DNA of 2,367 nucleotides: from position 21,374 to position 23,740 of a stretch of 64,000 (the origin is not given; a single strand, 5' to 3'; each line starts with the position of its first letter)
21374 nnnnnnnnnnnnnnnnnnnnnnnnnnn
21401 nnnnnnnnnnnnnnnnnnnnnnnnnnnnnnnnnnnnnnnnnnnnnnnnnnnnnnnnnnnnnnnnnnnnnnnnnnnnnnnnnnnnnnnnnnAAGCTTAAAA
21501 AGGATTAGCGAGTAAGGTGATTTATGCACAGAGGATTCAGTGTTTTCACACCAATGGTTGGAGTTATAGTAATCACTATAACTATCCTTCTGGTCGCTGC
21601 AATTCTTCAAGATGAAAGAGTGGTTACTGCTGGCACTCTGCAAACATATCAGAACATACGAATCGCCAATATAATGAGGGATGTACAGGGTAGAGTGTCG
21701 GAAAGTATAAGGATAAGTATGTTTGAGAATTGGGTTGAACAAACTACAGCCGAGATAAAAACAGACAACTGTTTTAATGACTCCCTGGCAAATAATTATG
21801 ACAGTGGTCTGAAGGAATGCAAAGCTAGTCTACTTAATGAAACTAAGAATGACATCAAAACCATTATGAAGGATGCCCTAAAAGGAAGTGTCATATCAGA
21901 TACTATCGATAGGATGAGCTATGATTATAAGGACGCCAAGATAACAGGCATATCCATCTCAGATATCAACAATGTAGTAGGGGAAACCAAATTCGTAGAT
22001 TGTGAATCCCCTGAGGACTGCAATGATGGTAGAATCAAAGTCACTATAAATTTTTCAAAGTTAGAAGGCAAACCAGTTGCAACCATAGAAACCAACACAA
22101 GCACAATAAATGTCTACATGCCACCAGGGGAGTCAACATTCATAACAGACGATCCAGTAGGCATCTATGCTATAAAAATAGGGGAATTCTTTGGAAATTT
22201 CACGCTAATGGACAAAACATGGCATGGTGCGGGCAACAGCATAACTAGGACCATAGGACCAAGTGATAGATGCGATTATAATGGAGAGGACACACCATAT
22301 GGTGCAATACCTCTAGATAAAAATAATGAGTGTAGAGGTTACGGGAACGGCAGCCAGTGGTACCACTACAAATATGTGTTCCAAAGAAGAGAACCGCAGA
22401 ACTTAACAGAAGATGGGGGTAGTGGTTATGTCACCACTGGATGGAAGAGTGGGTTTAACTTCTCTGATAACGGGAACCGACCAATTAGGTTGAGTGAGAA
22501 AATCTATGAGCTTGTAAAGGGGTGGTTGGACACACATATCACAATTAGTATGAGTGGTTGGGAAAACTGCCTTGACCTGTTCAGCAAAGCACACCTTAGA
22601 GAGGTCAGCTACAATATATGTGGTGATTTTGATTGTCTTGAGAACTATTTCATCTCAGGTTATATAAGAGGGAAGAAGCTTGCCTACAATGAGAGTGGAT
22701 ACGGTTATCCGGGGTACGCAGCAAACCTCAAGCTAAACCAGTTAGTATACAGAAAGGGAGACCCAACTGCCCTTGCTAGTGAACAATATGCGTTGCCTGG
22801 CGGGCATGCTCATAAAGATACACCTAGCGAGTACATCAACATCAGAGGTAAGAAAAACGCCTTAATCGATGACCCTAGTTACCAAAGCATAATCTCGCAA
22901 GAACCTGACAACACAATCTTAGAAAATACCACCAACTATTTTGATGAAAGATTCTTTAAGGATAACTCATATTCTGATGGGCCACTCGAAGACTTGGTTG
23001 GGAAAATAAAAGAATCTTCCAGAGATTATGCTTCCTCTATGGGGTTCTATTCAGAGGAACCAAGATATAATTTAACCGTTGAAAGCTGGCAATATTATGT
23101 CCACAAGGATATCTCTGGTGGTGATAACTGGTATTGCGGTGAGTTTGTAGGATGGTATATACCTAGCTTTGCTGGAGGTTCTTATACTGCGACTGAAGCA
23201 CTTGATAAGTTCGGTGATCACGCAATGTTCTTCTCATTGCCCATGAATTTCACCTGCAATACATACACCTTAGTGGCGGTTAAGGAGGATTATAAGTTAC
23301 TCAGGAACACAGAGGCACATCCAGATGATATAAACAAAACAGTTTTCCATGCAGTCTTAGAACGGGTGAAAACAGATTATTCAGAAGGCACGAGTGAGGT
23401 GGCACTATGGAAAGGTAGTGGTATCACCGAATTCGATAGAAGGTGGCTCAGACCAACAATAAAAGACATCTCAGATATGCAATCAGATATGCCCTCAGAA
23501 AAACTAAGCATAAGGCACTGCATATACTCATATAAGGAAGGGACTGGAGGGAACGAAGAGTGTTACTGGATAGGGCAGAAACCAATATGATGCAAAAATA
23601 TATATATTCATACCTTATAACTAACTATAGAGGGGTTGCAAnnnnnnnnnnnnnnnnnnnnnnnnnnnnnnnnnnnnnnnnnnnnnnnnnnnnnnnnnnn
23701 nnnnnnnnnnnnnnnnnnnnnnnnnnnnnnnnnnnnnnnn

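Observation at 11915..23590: Type IV pilus-like locus with an unusually large set of class-III-signal proteins (10 or more)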

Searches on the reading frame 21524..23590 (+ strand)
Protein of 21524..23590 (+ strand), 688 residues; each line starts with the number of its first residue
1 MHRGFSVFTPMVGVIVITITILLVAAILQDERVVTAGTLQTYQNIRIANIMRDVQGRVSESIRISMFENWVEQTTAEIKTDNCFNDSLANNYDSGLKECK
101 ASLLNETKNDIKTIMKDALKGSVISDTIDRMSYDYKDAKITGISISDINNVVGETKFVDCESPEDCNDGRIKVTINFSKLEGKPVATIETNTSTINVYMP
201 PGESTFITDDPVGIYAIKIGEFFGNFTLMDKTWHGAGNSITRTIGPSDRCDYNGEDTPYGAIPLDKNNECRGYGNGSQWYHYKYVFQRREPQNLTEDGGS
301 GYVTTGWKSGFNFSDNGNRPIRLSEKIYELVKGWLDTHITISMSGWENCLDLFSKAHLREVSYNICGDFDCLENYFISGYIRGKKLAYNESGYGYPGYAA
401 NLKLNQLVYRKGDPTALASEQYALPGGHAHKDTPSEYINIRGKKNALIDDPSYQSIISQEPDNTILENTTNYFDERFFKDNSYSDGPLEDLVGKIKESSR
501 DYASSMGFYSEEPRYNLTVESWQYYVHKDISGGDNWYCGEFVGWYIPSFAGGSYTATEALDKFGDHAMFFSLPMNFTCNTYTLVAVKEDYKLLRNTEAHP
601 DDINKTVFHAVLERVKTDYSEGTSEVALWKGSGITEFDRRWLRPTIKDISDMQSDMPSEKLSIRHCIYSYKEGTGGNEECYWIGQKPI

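Call 6: search_protein_families(library=pfam, proteins=[window:21524-23590:+], max_evalue=0.1)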
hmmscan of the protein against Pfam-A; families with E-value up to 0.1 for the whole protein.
window:21524-23590:+ (688 aa): 2 families
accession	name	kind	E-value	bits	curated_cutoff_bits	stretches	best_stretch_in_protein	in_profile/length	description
PF10057.14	MpsC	-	0.0068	16.9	23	1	43-129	9-95/111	Na+-translocating membrane potential-generating system (MpsC)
PF22741.1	PTP-NADK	-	0.091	12.6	27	0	609-653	10-56/163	DSP-PTPase phosphatase fused to NAD+ Kinase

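Call 11: search_protein_families(library=ncbifam, proteins=[window:21524-23590:+], max_evalue=0.1)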
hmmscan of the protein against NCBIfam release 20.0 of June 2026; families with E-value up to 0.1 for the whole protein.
window:21524-23590:+ (688 aa): 0 families

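Call 47: find_homologous_proteins(query=window:21524-23590:+, max_evalue=0.001)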
Query window:21524-23590:+ (688 aa): 3 proteins with E <= 0.001 among 7529 candidates.
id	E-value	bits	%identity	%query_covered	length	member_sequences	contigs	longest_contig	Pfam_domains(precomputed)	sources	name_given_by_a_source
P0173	0.0e+0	1619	100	100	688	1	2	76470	-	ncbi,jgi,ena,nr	ncbi:MAG: hypothetical protein J7L23_03290 [Candidatus Diapherotrites archaeon]|nr:hypothetical prot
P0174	1.0e-87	313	31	100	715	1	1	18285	-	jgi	jgi:hypothetical protein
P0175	8.4e-87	310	32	100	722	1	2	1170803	-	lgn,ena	-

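Call 61: predict_structure(alignment_id=A3)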
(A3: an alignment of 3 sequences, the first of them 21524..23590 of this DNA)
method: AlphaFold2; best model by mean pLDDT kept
length: 688 residues; sequences in the alignment: 3
mean_pLDDT: 29.6   pTM: 0.27
mean pLDDT of the five models: 29.6, 29.6, 29.3, 28.5, 27.4
residues with pLDDT >= 90: 0; 70-90: 0; 50-70: 40; < 50: 648
segments of 3 or more residues with pLDDT < 50: 1-177, 179-516, 528-582, 593-659, 670-677, 686-688
pLDDT, mean of each block of 10 residues (from residue 1): 20 22 21 21 23 24 22 24 26 27 28 28 30 32 33 40 36 46 42 39 40 26 24 22 26 28 34 27 25 26 21 29 26 22 22 22 21 21 21 22 20 24 19 20 23 25 23 22 26 32 30 47 53 27 21 20 22 27 51 44 39 40 25 36 46 46 58 44 50
secondary structure, 60 per line:
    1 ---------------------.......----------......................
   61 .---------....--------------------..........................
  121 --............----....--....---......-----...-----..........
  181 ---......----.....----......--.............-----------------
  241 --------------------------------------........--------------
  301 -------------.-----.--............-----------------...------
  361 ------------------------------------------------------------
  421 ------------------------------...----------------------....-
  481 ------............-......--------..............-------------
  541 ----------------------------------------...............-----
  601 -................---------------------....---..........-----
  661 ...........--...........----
elements in order (helices of 4 or more, strands of 3 or more residues): H22-28 H39-61 H71-74 H95-120 H123-134 E139-142 H145-148 E152-157 E171-176 H177-180 E184-189 E194-198 E203-208 H211-223 E279-286 H323-334 H476-479 H487-498 H500-505 E514-527 E581-595 H602-605 E606-617 H639-642 H646-655 E661-671 E674-684

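Call 85: search_protein_families(library=phrogs, proteins=[window:21524-23590:+], max_evalue=0.01)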
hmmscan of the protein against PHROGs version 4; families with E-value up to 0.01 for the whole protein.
window:21524-23590:+ (688 aa): 0 families
